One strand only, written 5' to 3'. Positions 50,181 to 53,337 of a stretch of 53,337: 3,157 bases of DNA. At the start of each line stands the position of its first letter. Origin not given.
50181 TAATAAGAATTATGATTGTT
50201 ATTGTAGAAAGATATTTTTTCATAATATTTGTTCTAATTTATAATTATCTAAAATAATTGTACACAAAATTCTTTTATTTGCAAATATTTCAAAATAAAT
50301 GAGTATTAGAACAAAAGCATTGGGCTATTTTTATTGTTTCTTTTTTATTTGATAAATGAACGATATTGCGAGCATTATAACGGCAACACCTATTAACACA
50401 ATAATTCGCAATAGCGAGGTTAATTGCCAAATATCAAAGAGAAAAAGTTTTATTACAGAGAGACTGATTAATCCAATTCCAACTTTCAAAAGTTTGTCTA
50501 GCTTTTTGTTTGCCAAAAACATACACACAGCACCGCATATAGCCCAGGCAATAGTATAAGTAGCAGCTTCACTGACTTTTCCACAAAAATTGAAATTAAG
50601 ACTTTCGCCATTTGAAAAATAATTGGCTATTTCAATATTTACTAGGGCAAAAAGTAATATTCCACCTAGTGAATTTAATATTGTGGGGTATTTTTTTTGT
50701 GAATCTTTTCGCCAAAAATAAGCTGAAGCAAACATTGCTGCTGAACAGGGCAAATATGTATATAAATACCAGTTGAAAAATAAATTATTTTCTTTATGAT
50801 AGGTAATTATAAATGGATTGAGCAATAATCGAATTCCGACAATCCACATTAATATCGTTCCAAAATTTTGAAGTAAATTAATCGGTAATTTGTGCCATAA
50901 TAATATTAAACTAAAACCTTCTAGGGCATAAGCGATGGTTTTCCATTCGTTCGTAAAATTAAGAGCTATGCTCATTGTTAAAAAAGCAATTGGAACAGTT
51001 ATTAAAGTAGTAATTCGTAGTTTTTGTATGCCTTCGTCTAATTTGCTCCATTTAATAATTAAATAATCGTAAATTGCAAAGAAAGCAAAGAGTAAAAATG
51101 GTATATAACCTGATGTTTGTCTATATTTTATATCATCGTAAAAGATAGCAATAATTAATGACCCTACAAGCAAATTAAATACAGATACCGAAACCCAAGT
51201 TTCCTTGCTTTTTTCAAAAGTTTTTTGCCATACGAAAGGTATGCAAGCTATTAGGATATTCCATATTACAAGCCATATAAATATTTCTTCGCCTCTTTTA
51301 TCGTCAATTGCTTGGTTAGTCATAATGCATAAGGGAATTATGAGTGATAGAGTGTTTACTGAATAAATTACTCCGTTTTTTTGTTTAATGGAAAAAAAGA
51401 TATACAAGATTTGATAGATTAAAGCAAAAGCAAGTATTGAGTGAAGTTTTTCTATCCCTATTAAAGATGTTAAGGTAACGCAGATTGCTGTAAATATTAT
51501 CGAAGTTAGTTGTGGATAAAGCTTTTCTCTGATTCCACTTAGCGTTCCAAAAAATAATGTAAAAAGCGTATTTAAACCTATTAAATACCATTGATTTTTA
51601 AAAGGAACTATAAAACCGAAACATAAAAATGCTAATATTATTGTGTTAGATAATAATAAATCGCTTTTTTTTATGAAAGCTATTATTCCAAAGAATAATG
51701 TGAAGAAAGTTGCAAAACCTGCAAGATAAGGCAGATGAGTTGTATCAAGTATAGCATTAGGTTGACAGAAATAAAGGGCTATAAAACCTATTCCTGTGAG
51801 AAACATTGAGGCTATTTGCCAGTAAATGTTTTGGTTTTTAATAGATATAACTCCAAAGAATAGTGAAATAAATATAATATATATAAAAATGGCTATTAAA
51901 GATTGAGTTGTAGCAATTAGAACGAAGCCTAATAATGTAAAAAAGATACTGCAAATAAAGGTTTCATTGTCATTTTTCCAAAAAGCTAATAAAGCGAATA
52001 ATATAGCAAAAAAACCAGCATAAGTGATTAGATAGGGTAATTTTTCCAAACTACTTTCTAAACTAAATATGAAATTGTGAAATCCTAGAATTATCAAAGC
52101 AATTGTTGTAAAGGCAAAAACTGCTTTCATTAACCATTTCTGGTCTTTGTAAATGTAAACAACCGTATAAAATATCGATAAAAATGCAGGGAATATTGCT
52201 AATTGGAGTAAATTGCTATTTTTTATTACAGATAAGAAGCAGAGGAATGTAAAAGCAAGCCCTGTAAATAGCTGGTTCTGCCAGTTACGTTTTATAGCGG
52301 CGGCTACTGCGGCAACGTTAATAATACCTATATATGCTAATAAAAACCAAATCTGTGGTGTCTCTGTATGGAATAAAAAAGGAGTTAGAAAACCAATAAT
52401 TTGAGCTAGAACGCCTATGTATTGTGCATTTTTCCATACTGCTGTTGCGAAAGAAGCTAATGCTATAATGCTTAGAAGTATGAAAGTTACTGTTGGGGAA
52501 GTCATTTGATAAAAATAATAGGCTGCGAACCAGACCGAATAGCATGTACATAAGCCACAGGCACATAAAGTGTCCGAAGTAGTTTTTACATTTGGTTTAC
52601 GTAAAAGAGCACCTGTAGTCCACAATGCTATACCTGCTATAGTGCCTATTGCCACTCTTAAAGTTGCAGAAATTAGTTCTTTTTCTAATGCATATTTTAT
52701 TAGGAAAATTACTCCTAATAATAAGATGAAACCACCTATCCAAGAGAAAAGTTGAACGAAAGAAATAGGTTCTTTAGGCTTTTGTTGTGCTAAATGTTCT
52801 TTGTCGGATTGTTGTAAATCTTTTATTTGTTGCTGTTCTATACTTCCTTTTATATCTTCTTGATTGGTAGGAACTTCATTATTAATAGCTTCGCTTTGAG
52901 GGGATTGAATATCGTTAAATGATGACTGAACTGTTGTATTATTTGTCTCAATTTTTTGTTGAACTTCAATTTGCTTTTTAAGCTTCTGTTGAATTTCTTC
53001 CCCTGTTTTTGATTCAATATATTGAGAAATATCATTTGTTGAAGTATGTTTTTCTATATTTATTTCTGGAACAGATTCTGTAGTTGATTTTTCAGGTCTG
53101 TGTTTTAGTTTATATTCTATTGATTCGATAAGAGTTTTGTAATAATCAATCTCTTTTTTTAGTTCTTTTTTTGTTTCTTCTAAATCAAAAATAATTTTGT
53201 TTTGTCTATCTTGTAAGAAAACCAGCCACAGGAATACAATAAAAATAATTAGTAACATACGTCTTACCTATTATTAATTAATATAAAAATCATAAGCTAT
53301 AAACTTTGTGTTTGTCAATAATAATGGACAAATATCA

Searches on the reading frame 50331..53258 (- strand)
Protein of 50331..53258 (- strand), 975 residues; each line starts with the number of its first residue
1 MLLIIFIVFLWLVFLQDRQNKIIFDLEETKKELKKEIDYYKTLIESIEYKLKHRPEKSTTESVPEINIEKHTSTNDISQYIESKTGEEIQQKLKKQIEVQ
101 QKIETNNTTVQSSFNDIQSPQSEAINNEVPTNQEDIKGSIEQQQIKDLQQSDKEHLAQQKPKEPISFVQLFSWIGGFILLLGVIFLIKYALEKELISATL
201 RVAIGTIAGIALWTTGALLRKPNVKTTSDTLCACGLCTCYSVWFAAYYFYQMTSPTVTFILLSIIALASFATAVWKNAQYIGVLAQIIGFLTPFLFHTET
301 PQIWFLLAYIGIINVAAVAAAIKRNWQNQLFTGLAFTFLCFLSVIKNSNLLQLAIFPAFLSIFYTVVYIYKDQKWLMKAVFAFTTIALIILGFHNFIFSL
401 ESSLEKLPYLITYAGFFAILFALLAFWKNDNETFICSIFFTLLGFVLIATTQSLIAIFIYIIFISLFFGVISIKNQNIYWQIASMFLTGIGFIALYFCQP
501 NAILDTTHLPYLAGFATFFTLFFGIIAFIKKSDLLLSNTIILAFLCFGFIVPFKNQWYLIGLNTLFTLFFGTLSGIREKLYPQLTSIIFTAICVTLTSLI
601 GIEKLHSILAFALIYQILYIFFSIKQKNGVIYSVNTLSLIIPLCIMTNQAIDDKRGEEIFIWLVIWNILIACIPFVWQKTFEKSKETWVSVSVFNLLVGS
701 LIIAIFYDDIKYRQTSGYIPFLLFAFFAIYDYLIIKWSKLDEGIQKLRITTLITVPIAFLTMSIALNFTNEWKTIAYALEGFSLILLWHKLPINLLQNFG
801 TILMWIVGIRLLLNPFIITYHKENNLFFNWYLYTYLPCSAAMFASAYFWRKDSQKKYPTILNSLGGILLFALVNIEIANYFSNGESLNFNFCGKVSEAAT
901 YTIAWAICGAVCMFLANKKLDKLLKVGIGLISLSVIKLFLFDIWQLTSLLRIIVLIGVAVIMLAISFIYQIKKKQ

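Call 7: search_protein_families(library=pfam, proteins=[window:50331-53258:-], max_evalue=0.001)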
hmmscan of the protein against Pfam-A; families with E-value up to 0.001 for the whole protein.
window:50331-53258:- (975 aa): 2 families
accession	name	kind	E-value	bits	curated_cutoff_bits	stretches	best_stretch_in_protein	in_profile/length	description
PF10101.14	DUF2339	-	7.3e-64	217.1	33.6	1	170-970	4-657/659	Predicted membrane protein (DUF2339)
PF09925.14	DUF2157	-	7.1e-06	26.2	32.4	1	138-272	7-138/146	Predicted membrane protein (DUF2157)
